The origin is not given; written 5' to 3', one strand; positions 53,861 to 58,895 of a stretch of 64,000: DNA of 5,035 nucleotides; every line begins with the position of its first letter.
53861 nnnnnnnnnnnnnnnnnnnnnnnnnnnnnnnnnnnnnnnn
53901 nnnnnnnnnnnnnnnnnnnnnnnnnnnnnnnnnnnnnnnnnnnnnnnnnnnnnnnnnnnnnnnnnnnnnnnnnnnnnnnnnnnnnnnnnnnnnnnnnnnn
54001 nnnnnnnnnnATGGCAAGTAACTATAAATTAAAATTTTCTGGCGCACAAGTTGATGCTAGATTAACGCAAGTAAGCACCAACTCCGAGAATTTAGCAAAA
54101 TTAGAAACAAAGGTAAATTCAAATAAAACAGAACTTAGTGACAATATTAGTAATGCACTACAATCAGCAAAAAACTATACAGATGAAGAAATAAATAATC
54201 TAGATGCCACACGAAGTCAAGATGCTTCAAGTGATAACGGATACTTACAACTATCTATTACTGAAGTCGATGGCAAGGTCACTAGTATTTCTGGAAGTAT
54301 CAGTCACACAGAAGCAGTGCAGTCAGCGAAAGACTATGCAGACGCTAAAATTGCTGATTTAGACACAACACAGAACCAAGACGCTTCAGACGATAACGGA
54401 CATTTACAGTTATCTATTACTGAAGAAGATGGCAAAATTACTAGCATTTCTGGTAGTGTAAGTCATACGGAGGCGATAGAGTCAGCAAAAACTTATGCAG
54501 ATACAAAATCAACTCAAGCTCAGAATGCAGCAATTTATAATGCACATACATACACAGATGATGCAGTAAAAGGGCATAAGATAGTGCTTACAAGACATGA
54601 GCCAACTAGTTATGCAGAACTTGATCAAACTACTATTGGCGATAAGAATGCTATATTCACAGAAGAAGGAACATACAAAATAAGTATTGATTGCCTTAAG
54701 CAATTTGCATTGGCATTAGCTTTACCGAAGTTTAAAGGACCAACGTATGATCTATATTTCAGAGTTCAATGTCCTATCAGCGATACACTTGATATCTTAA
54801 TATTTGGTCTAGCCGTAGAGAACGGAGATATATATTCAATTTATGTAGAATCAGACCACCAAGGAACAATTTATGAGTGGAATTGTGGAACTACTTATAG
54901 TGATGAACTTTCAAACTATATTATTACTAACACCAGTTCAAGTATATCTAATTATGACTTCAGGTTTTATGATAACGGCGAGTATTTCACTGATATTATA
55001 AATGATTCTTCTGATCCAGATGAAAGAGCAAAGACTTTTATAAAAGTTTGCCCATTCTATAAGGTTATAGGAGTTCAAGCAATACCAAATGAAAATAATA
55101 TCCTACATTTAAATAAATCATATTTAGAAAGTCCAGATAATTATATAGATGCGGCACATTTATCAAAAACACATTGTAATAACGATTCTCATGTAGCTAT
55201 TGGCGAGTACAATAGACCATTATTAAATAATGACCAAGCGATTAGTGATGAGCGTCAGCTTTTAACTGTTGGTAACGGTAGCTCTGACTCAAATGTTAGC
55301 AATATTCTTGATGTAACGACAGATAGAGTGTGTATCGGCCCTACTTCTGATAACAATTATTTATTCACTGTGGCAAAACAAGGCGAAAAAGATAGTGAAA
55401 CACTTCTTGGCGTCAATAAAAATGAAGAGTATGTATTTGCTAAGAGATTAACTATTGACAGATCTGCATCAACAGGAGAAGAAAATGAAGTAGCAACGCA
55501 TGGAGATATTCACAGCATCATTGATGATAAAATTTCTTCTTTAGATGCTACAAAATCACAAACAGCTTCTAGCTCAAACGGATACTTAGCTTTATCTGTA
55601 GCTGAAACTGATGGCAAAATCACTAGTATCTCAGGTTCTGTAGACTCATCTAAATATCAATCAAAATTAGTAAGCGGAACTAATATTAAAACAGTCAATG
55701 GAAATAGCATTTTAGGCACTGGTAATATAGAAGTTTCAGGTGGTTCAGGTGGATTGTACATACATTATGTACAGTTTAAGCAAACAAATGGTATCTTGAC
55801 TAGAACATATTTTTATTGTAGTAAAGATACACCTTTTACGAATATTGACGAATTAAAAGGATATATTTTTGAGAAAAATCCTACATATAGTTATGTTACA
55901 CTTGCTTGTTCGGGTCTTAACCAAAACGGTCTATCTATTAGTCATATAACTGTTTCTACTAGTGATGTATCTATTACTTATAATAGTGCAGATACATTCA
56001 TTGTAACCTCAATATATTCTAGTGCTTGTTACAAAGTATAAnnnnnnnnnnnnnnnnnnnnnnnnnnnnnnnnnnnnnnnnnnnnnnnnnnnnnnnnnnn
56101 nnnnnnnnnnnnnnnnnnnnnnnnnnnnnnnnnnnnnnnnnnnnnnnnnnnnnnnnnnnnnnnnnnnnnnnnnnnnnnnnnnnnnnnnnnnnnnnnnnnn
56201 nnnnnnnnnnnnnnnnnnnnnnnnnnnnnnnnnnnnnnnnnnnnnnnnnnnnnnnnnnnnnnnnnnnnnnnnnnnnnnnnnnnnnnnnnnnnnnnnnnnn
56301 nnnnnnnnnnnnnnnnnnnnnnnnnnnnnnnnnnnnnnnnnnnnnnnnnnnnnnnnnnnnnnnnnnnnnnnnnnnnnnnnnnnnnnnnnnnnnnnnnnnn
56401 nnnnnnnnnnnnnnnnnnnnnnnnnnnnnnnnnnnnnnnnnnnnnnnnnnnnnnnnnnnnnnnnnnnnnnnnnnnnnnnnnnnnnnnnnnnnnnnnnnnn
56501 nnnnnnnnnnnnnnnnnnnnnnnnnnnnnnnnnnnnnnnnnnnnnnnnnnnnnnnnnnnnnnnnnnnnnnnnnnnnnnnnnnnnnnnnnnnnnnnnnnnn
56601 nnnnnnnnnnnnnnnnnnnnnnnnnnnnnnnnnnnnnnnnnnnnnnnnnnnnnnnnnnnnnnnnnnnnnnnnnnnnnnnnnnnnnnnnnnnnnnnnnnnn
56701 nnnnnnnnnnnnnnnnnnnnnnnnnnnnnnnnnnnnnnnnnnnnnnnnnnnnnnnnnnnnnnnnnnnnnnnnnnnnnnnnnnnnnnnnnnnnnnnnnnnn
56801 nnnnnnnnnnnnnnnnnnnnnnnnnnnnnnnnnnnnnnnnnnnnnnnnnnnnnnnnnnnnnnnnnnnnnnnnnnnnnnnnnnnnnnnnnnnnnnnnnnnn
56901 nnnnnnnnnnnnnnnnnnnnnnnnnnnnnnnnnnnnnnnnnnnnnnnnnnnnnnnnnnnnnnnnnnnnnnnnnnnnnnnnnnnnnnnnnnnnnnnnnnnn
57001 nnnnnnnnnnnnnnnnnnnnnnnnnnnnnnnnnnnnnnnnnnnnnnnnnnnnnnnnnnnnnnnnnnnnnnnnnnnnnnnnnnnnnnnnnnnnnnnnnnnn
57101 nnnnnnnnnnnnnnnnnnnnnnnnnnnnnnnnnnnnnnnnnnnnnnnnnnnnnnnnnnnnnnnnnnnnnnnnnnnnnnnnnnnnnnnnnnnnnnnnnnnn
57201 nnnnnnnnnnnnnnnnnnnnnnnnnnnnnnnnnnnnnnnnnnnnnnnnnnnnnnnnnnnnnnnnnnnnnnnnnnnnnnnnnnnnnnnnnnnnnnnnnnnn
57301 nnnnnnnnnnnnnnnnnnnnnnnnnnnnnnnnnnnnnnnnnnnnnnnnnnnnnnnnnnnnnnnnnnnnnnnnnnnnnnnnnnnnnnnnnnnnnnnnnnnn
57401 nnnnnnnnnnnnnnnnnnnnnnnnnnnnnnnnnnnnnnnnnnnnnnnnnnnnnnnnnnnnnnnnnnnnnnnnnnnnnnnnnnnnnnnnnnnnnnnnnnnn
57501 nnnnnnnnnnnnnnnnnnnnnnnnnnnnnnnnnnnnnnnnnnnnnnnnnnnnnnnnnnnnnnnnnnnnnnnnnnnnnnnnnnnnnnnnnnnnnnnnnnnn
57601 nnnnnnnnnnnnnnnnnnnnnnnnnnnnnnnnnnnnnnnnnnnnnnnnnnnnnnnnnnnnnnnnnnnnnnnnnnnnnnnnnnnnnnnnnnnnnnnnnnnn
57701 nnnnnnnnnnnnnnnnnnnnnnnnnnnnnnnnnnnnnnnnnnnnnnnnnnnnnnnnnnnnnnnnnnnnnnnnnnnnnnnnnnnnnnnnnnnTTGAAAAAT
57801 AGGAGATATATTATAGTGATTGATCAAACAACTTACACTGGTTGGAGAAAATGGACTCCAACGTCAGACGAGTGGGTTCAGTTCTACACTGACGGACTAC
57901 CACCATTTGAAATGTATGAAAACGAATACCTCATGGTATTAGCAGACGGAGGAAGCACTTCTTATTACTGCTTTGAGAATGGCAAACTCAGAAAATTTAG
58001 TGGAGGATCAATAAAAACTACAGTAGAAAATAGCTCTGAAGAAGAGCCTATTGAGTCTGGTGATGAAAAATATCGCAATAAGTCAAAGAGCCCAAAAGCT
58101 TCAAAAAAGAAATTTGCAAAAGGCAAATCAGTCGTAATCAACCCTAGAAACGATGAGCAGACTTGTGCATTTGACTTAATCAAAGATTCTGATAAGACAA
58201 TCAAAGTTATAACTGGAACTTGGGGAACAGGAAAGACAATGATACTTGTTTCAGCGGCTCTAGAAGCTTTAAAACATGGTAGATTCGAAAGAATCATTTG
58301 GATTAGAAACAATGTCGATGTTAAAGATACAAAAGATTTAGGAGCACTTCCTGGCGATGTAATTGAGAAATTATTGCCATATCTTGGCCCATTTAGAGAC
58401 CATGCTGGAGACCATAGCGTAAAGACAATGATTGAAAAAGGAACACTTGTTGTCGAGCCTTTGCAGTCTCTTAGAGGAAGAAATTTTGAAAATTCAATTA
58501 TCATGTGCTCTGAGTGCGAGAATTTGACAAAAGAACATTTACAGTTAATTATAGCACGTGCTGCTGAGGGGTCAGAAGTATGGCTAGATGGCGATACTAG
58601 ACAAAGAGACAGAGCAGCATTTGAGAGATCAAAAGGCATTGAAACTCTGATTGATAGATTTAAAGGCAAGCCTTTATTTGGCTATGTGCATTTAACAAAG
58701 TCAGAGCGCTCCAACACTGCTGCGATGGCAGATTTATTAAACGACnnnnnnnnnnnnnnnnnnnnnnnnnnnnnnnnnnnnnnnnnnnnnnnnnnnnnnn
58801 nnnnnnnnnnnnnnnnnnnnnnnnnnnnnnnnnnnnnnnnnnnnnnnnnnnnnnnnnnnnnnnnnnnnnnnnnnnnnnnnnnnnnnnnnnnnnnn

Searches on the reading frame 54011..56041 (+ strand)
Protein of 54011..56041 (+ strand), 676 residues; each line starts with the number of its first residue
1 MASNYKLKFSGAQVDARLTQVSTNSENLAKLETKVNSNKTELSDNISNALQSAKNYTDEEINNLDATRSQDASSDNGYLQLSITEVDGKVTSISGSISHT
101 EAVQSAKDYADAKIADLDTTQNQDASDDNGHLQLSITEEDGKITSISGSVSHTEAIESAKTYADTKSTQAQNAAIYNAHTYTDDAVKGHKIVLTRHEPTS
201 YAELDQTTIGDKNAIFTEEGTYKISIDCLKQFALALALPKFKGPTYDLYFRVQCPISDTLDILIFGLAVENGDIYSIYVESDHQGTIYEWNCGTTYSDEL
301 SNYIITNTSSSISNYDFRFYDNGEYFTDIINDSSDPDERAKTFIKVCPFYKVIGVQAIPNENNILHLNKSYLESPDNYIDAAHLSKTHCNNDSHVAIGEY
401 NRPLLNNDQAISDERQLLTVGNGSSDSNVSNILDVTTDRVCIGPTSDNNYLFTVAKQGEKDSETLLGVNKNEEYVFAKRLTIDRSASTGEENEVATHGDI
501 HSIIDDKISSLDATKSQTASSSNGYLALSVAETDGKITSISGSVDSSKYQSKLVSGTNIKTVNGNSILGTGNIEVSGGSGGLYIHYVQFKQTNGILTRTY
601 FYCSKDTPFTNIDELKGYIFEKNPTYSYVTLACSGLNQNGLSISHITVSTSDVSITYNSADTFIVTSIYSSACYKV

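Call 13: search_protein_families(library=pfam, proteins=[window:54011-56038:+], max_evalue=0.01)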
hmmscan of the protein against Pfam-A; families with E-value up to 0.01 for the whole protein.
window:54011-56038:+ (676 aa): 0 families

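Call 15: search_protein_families(library=phrogs, proteins=[window:54011-56038:+], max_evalue=0.001)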
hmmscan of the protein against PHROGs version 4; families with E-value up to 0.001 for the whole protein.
window:54011-56038:+ (676 aa): 1 family
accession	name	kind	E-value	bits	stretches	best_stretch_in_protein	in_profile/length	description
phrog_16348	-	unknown function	4.2e-05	23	1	547-574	234-261/818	-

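Call 17: find_encoding_contigs(protein=window:54011-56041:+, flank=10000, max_places=6)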
Protein window:54011-56041:+ (676 aa): no gene with exactly this product is on record in the collection.

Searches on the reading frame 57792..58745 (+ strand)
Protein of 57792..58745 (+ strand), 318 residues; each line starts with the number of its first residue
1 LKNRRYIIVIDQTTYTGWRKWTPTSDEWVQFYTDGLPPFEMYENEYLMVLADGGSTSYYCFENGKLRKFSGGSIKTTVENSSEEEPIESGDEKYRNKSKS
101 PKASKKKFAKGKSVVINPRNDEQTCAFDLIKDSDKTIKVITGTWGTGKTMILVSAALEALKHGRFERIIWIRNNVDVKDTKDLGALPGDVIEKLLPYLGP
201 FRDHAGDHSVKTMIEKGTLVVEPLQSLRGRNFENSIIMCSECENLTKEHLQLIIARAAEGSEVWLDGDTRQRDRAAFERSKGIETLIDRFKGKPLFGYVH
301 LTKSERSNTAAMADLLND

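Call 13: search_protein_families(library=pfam, proteins=[window:57792-58745:+], max_evalue=0.01)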
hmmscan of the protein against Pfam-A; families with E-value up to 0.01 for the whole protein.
window:57792-58745:+ (318 aa): 4 families
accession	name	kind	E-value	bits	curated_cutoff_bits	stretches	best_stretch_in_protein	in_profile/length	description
PF02562.22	PhoH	-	1e-35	123.6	27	1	116-305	2-190/205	PhoH-like protein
PF13604.12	AAA_30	-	7.5e-06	26.2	27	1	120-286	3-140/191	AAA domain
PF25199.1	nSTAND_NTPase5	-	0.00013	22.3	34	1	131-175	37-80/145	Novel STAND NTPase 5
PF00931.28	NB-ARC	-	0.0096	15.6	23.5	0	129-193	12-73/248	NB-ARC domain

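Call 31: find_related_loci(query=window:57792-58745:+, collection=viral_contigs, flank=10000)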
Query window:57792-58745:+ (318 aa) in viral_contigs; peptide patterns used: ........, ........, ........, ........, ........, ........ (x = any residue, [..] = any of these).
6 stretches matched a pattern; 1 encode a relative of the query (tblastn E <= 1e-3); 1 distinct loci.
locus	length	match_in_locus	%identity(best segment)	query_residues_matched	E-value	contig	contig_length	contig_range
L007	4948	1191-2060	62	15-317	1e-122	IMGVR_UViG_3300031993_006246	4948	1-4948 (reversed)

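Call 50: find_related_loci(query=window:57792-58745:+, collection=metagenome_contigs, flank=10000)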
Query window:57792-58745:+ (318 aa) in metagenome_contigs; peptide patterns used: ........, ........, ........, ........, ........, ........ (x = any residue, [..] = any of these).
75 stretches matched a pattern; 3 encode a relative of the query (tblastn E <= 1e-3); 3 distinct loci.
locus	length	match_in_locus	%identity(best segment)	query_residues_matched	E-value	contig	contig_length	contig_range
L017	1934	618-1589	61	1-316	9e-134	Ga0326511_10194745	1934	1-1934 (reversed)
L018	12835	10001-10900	60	14-318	2e-124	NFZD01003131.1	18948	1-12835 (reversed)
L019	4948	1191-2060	62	15-317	4e-122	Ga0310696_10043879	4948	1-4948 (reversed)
